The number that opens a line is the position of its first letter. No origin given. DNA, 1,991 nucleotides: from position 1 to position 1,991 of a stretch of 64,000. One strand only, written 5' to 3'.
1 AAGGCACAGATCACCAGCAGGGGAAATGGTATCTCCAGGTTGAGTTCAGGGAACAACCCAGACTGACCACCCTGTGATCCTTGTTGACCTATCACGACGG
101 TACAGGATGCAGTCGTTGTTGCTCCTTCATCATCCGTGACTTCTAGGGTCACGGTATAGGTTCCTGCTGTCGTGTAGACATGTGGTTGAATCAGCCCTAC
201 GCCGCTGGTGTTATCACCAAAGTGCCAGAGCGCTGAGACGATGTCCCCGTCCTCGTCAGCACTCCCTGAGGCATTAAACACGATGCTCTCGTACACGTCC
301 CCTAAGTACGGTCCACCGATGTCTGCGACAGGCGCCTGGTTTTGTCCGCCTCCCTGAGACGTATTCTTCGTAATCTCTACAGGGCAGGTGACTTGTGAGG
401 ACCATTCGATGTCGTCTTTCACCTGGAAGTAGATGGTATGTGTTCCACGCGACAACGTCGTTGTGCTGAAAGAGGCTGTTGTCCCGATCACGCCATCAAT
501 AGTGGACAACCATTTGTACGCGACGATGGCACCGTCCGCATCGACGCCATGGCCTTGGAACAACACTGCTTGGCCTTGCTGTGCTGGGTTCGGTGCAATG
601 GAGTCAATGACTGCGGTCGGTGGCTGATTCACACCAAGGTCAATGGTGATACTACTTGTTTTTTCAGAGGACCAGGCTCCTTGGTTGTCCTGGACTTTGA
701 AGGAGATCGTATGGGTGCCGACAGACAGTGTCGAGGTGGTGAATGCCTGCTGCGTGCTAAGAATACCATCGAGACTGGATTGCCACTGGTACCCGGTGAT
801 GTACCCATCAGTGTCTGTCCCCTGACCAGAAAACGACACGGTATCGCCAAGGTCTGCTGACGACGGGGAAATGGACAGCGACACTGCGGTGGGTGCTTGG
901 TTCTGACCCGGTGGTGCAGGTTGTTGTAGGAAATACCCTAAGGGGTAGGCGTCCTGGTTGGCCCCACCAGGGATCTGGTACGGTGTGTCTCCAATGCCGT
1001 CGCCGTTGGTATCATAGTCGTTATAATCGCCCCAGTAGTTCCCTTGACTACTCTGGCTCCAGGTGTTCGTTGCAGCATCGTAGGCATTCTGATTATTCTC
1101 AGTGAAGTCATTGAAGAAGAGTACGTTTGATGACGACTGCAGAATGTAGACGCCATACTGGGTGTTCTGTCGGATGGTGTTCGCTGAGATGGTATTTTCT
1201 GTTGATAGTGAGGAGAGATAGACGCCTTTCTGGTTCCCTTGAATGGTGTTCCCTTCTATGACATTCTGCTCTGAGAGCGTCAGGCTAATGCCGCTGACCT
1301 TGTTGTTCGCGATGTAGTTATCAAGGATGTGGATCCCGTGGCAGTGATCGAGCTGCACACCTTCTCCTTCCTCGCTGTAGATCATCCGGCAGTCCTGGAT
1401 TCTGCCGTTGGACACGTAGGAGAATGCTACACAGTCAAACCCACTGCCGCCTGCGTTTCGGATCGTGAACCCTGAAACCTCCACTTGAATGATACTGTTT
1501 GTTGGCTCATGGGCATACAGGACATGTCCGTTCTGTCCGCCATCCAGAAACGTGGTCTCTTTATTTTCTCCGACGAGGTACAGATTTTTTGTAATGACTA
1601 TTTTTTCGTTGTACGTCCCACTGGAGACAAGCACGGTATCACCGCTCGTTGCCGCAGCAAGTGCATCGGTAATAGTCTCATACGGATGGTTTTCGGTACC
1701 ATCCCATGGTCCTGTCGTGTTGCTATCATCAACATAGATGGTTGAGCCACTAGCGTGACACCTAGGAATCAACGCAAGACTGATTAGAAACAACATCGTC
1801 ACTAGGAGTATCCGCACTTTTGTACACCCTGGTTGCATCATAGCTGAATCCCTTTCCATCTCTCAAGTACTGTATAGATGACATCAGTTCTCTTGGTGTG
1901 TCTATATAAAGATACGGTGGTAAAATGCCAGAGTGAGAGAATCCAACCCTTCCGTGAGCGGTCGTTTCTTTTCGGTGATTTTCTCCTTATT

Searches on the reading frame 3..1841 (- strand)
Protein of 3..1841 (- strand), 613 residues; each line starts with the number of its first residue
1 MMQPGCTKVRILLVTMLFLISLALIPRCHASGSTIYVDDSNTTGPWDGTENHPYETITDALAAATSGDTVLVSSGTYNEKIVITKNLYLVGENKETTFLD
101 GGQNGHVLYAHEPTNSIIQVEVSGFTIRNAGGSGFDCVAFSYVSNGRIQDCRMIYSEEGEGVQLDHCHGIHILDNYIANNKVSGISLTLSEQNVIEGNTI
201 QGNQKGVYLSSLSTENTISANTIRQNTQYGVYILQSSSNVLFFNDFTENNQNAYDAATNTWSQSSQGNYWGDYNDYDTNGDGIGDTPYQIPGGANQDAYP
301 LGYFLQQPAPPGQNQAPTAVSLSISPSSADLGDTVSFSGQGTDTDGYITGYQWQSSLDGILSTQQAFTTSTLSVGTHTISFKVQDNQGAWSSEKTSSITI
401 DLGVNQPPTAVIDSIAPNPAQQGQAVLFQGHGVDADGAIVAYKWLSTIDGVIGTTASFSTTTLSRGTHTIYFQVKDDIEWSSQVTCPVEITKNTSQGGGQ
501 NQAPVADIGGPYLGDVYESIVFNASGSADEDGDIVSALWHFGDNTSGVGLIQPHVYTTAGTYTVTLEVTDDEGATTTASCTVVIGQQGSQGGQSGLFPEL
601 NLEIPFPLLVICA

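Call 63: search_protein_families(library=pfam, proteins=[window:3-1841:-], max_evalue=0.001)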
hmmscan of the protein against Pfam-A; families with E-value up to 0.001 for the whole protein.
window:3-1841:- (613 aa): 7 families
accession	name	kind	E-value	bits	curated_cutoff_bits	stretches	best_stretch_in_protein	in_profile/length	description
PF18911.6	PKD_4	-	1.8e-30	105.3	27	2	501-582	1-83/85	PKD domain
PF00801.26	PKD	-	6.7e-27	93.8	23.5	3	519-578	16-75/80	PKD domain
PF05048.19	NosD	-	5e-23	82.1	23.6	1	108-274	32-211/212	Periplasmic copper-binding protein (NosD)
PF13229.12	Beta_helix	-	5.6e-16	59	25.9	1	120-259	11-147/158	Right handed beta helix region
PF07602.17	DUF1565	-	1.1e-14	54.8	20.3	1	45-234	6-205/257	Protein of unknown function (DUF1565)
PF22352.2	K319L-like_PKD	-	2.1e-12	47.3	27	1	518-583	12-83/84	K319L-like, PKD domain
PF19077.6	Big_13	-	8.5e-06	26.6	27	0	365-401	64-101/102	Bacterial Ig-like domain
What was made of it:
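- Checked: They are NosD/DUF1565 + PKD proteins (call 63).
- They belong to the NosD/DUF1565 families (call 63).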
